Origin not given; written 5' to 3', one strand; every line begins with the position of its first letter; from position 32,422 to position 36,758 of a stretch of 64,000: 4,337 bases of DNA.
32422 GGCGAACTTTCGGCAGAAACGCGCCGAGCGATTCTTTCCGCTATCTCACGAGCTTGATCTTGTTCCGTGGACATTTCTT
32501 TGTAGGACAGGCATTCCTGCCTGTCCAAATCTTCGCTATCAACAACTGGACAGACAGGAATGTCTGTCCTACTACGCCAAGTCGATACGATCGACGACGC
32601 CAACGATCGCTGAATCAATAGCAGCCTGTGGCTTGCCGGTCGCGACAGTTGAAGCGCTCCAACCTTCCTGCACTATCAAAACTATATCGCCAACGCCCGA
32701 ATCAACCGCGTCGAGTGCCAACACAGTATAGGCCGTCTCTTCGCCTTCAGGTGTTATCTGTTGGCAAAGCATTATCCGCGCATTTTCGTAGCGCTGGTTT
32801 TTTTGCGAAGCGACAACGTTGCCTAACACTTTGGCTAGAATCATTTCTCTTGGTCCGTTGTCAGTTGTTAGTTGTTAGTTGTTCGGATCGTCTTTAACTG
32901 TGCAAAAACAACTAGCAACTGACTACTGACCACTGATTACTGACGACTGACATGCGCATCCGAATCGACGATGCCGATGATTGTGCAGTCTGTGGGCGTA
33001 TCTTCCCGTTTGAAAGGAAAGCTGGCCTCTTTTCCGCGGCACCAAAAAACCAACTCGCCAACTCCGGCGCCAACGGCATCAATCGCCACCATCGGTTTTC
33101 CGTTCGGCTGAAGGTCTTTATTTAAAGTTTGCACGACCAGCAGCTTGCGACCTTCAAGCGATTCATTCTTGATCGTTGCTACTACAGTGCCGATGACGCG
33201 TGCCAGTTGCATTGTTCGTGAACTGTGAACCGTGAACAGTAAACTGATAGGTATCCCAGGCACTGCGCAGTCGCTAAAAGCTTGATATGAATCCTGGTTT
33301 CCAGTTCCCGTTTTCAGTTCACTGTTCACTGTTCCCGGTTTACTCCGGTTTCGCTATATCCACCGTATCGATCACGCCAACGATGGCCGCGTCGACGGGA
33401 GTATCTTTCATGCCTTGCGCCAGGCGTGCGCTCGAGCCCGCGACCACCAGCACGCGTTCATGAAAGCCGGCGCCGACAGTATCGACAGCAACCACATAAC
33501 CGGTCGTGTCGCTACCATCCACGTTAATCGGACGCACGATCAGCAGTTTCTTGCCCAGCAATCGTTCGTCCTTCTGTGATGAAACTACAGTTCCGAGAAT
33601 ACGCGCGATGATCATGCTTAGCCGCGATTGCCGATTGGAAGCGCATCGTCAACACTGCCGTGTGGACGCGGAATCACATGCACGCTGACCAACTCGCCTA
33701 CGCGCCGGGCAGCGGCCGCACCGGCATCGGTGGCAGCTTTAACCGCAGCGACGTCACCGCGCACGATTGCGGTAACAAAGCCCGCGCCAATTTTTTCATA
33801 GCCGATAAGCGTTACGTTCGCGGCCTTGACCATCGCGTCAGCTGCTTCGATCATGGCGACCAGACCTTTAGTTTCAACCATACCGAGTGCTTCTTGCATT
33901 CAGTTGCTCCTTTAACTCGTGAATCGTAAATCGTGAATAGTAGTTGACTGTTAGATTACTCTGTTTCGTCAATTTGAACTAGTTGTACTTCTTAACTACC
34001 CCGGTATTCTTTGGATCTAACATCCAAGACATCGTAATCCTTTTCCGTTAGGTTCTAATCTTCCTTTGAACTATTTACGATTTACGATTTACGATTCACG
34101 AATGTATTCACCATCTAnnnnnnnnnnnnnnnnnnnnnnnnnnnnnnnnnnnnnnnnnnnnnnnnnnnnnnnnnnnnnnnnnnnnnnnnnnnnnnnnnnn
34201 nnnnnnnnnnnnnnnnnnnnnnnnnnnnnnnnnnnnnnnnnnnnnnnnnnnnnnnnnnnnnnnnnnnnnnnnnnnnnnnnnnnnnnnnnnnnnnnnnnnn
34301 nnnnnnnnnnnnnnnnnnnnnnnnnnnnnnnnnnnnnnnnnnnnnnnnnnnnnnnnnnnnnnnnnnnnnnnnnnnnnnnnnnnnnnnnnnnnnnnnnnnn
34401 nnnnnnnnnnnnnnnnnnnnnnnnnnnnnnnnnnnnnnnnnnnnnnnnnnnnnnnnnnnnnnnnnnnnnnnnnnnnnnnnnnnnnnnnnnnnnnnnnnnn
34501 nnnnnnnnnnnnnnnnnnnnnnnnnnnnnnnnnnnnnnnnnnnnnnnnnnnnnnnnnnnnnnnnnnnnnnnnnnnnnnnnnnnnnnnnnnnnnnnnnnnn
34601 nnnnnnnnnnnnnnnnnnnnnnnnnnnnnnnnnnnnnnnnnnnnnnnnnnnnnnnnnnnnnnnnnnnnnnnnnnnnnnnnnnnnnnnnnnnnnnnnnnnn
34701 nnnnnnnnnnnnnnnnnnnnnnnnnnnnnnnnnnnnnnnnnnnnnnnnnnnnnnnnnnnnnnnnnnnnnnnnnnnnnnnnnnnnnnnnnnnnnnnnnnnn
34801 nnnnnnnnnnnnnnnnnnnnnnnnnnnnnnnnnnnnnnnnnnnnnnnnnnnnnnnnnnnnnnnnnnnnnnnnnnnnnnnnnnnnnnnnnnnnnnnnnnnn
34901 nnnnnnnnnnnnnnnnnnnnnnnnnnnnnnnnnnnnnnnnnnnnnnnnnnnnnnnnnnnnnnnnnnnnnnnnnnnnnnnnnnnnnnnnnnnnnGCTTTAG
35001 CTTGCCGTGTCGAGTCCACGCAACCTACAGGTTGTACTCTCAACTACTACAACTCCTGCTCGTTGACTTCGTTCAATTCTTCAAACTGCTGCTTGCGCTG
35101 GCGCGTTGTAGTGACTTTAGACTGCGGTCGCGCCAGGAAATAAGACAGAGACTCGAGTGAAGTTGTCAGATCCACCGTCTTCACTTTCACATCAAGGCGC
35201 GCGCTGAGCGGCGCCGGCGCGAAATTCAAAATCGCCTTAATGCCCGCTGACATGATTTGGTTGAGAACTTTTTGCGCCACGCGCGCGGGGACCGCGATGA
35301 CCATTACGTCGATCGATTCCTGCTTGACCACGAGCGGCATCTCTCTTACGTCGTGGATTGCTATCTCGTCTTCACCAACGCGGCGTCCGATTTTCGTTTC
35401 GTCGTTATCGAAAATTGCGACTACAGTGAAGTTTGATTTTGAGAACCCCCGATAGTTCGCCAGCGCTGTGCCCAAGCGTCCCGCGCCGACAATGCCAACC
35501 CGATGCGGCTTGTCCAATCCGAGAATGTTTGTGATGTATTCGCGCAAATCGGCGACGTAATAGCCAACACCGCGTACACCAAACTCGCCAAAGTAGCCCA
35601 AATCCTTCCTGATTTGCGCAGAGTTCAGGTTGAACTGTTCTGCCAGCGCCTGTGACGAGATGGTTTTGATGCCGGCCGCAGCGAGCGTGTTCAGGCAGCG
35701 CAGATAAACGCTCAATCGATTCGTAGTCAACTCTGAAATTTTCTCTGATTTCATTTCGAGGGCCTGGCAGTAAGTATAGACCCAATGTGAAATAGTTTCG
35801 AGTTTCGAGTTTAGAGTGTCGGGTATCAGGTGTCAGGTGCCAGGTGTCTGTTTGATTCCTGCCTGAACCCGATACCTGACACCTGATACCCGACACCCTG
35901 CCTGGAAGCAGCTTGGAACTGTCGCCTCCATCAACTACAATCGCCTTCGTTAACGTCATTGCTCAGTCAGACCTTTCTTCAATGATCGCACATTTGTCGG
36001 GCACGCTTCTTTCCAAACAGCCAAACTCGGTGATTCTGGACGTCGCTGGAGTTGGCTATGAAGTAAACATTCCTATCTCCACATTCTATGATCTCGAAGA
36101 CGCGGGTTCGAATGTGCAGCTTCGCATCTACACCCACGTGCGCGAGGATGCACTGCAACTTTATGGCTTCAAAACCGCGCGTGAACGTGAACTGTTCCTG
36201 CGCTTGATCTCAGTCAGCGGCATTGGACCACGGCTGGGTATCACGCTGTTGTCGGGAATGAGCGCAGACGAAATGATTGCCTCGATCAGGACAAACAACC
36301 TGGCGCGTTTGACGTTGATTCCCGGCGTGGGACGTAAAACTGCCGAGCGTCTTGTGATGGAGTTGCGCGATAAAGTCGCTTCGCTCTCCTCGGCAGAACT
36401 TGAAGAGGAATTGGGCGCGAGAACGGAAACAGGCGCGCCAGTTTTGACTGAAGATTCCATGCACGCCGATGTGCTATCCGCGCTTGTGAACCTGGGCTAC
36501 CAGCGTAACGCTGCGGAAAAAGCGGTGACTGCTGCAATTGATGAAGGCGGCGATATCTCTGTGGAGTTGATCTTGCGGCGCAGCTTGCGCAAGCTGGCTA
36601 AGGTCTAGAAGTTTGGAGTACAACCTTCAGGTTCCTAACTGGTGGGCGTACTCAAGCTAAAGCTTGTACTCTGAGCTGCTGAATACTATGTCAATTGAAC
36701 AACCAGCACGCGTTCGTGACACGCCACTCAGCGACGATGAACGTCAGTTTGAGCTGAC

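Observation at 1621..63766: Intergenic hairpin elements built from tandem heptanucleotides, about one per 5 kb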

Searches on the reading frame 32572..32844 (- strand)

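Call 11: search_protein_families(library=pfam, proteins=[window:32572-32844:-], max_evalue=0.01)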
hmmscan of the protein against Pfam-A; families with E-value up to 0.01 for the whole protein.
window:32572-32844:- (90 aa): 1 family
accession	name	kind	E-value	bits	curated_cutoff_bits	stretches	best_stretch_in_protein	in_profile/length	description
PF03319.19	EutN_CcmL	-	6.3e-21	75.1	25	1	1-85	1-83/83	Ethanolamine utilisation protein EutN/carboxysome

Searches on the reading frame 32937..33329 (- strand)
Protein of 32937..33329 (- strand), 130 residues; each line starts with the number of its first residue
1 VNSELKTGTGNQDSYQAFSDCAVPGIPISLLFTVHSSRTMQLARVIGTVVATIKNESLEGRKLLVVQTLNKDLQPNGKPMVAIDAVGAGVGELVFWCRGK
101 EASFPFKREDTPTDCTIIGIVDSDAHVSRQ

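Call 11: search_protein_families(library=pfam, proteins=[window:32937-33329:-], max_evalue=0.01)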
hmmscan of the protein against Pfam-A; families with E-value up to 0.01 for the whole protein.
window:32937-33329:- (130 aa): 1 family
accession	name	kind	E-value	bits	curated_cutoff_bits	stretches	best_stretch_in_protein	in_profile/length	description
PF03319.19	EutN_CcmL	-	2.3e-31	108.6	25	1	40-122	1-83/83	Ethanolamine utilisation protein EutN/carboxysome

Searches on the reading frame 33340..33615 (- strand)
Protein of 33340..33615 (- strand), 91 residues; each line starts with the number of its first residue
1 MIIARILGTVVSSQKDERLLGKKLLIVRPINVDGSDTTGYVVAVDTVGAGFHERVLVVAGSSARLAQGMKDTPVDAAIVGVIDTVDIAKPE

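Call 11: search_protein_families(library=pfam, proteins=[window:33340-33615:-], max_evalue=0.01)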
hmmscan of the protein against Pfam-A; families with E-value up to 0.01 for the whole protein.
window:33340-33615:- (91 aa): 1 family
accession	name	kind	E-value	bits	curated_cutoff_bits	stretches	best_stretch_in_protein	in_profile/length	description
PF03319.19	EutN_CcmL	-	1.5e-29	102.7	25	1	1-83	1-83/83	Ethanolamine utilisation protein EutN/carboxysome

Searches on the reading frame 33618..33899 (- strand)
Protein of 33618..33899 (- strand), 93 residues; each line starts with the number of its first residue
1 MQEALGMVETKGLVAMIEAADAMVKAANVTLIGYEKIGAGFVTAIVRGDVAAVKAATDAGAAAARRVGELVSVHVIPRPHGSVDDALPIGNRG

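Call 11: search_protein_families(library=pfam, proteins=[window:33618-33899:-], max_evalue=0.01)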
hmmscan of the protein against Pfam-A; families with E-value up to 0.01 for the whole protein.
window:33618-33899:- (93 aa): 1 family
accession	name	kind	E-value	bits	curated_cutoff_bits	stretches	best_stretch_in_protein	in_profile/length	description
PF00936.24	BMC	-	8.1e-31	106.3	24.5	1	4-79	1-75/75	BMC domain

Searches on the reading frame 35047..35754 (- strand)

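Call 11: search_protein_families(library=pfam, proteins=[window:35047-35754:-], max_evalue=0.01)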
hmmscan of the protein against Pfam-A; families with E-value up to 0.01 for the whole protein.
window:35047-35754:- (235 aa): 6 families
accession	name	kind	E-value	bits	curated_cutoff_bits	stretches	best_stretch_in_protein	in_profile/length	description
PF02629.25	CoA_binding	-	4.8e-20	72.6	22.3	1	81-180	1-96/97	CoA binding domain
PF06971.19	Put_DNA-bind_N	-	1.4e-18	67.1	27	1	5-52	1-48/49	Putative DNA-binding protein N-terminus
PF01408.29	GFO_IDH_MocA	-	7.8e-08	33.5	24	1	85-175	2-90/120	Oxidoreductase family, NAD-binding Rossmann fold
PF03807.23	F420_oxidored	-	0.00013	23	21.6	1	85-167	1-79/94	NADP oxidoreductase coenzyme F420-dependent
PF01118.30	Semialdhyde_dh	-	0.0003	21.6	26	1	85-175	1-94/121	Semialdehyde dehydrogenase, NAD binding domain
PF10727.15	Rossmann-like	-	0.002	18.3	23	1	85-160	16-85/131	Rossmann-like domain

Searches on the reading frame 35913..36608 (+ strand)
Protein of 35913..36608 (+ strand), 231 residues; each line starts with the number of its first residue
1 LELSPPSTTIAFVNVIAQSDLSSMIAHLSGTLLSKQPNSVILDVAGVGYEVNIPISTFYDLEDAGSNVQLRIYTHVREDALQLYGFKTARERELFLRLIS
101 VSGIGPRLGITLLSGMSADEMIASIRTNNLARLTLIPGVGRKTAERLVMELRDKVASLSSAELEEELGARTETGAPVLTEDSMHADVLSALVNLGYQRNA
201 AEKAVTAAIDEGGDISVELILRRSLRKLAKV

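Call 11: search_protein_families(library=pfam, proteins=[window:35913-36608:+], max_evalue=0.01)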
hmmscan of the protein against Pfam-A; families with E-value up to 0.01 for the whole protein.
window:35913-36608:+ (231 aa): 8 families
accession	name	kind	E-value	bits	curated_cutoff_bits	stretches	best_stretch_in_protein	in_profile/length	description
PF01330.27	RuvA_N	-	8.6e-24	83.9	23.6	1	24-85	1-61/61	RuvA N terminal domain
PF14520.12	HHH_5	-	6e-15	55.9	27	1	95-153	1-57/57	Helix-hairpin-helix domain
PF07499.19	RuvA_C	-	8.5e-11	42.6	24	1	183-228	2-46/47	RuvA, C-terminal domain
PF00633.29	HHH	-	0.00047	20.3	24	1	124-147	4-27/30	Helix-hairpin-helix motif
PF21176.3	RecR_HhH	-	0.00065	19.9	27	1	133-151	8-26/45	RecR, helix-hairpin-helix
PF02371.22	Transposase_20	-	0.0031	18.3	21.3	0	132-154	3-25/87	Transposase IS116/IS110/IS902 family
PF22562.2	UBA_7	-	0.0044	17.3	27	1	186-207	3-24/48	UBA-like domain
PF12826.13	HHH_2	-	0.0097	16.5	27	0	136-165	8-36/64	Helix-hairpin-helix motif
